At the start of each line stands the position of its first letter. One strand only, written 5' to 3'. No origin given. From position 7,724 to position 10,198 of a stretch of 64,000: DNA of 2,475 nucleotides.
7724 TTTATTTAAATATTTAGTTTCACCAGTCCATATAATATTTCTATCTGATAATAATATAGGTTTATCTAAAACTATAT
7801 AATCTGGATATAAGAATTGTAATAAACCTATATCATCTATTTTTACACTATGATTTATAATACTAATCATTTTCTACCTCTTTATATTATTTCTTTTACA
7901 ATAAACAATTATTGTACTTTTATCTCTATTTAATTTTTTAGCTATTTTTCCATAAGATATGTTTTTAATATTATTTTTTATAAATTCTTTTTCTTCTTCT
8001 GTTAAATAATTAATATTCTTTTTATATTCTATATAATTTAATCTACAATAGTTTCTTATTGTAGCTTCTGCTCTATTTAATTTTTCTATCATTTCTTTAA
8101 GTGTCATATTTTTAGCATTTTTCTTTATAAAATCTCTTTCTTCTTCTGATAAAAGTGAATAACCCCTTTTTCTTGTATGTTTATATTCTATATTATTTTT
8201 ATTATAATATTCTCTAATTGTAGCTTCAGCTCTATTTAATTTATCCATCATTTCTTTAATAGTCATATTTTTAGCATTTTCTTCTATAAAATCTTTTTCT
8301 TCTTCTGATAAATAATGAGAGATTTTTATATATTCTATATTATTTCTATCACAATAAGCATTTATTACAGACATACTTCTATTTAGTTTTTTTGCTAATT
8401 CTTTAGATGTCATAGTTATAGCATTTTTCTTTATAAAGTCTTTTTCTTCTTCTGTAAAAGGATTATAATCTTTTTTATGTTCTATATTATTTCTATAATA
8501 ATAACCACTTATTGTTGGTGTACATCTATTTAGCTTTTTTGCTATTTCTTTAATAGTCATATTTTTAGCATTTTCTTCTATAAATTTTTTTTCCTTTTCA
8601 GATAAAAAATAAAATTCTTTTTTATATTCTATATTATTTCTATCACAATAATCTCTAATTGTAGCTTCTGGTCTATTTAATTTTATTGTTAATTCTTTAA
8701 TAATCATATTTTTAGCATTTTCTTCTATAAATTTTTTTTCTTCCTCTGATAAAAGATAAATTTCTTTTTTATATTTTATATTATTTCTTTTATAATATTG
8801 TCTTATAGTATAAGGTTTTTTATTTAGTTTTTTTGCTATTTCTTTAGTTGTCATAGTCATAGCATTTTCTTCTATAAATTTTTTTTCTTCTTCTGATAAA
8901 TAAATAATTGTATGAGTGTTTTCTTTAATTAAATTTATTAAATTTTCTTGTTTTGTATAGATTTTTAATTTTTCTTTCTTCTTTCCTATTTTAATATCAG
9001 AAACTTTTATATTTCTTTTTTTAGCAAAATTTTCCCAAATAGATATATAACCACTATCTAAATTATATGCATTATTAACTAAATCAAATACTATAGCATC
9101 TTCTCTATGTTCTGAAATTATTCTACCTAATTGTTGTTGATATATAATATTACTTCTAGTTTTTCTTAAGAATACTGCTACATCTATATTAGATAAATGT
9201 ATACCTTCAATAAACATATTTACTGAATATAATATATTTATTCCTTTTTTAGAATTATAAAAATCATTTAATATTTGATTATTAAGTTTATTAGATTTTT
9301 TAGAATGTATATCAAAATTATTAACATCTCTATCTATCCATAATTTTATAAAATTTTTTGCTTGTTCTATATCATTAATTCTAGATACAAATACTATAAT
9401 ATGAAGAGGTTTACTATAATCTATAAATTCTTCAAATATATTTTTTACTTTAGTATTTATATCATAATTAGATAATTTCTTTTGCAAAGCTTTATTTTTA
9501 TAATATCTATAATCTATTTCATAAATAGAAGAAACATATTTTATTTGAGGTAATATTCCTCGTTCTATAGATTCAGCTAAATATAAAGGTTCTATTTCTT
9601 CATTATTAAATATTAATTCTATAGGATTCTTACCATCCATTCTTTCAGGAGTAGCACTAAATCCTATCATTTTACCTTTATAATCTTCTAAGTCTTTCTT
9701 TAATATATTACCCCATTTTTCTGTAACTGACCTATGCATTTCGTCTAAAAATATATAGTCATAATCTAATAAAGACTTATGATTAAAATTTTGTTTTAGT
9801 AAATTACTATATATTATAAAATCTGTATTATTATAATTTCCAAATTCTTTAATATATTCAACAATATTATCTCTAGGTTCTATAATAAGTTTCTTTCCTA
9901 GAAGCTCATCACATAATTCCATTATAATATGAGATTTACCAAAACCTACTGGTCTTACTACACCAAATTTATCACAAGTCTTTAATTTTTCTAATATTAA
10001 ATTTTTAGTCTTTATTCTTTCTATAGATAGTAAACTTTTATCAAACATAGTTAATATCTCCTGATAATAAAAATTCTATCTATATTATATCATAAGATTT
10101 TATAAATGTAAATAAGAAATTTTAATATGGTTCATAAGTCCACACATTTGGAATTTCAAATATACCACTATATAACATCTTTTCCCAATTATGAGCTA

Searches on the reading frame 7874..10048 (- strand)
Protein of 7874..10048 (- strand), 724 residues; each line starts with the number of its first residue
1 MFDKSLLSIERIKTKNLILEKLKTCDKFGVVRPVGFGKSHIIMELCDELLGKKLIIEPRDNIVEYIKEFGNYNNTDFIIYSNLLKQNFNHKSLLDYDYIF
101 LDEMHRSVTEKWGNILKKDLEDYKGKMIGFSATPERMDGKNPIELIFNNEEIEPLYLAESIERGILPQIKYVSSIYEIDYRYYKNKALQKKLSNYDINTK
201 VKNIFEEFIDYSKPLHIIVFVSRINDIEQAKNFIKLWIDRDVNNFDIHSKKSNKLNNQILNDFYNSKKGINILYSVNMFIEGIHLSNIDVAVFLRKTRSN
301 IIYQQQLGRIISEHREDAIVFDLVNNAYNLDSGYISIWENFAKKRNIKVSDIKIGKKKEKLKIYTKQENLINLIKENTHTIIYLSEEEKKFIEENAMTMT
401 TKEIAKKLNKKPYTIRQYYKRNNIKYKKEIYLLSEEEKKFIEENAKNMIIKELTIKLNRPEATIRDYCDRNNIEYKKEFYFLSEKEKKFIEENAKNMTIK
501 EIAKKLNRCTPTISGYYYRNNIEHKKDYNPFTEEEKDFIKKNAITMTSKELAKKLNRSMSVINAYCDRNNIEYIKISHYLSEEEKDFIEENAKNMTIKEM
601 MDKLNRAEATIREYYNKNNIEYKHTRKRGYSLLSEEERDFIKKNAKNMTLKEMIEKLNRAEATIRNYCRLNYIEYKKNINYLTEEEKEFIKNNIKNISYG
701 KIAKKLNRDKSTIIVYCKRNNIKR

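Call 82: search_protein_families(library=phrogs, proteins=[window:7874-10048:-], max_evalue=0.0001)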
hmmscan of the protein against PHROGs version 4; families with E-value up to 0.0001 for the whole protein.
window:7874-10048:- (724 aa): 16 families
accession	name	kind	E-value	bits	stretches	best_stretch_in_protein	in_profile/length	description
phrog_323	-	transcription regulation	3.6e-45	155.9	4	526-628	92-198/319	transcriptional regulator, D5-like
phrog_14101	-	transcription regulation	9.6e-29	101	1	632-678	6-50/103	transcriptional regulator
phrog_16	-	DNA, RNA and nucleotide metabolism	2.5e-28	99.8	1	27-607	292-838/986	DNA helicase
phrog_14131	-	DNA, RNA and nucleotide metabolism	3e-17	63.8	2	534-723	136-329/351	DNA binding protein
phrog_8446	-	DNA, RNA and nucleotide metabolism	1.6e-13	51.8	0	545-628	28-106/211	HNH endonuclease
phrog_11302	-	unknown function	5.8e-12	46.6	0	681-719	5-43/94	-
phrog_20487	-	unknown function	6.4e-10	39.7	0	482-517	6-41/194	-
phrog_1891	-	DNA, RNA and nucleotide metabolism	6.6e-09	36.6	0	389-465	6-84/255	HNH endonuclease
phrog_4646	-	integration and excision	2.2e-08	34.7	0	677-723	2-49/344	transposase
phrog_664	-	DNA, RNA and nucleotide metabolism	5e-08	34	0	374-507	27-161/210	DNA binding protein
phrog_30937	-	unknown function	6.3e-07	30.3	0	697-719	38-60/62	-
phrog_3282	-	transcription regulation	8e-07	30.1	0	384-421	48-85/158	sigma factor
phrog_21605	-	unknown function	9e-07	29.7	0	633-724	42-131/219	-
phrog_16121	-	unknown function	1.3e-06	29.7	0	634-676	6-47/124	-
phrog_2308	-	unknown function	3.1e-06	28.3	0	437-524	5-92/138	-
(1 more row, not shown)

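Call 83: search_protein_families(library=pfam, proteins=[window:7874-10048:-], max_evalue=0.0001)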
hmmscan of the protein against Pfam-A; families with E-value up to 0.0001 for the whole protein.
window:7874-10048:- (724 aa): 11 families
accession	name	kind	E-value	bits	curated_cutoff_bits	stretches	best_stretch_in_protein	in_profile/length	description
PF12728.13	HTH_17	-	2.9e-13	50.3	27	0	399-436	2-41/51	Helix-turn-helix domain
PF13936.12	HTH_38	-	3.5e-12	46.3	27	0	695-720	19-44/44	Helix-turn-helix domain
PF08279.18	HTH_11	-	6.8e-12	45.5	25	0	543-566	13-36/55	HTH domain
PF00271.37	Helicase_C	-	1.7e-09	38.3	23.5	1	205-310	6-106/110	Helicase conserved C-terminal domain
PF13412.12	HTH_24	-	9e-09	35.2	21.9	0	541-568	14-40/48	Winged helix-turn-helix DNA-binding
PF11427.14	HTH_Tnp_Tc3_1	-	2.1e-07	31.1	21.1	0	592-622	18-47/50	Tc3 transposase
PF13384.12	HTH_23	-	1e-06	28.8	24.6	0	399-421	18-40/50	Homeodomain-like domain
PF00196.25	GerE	-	8.8e-06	25.7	23.5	0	384-420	3-39/57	Bacterial regulatory proteins, luxR family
PF08280.17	HTH_Mga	-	1e-05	25.9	23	0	540-575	16-49/59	M protein trans-acting positive regulator (MGA) HTH domain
PF08281.18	Sigma70_r4_2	-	1.2e-05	25.3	25.7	0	399-421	27-49/54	Sigma-70, region 4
PF10668.15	Phage_terminase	-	6.5e-05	23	22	0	387-421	11-45/67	Phage terminase small subunit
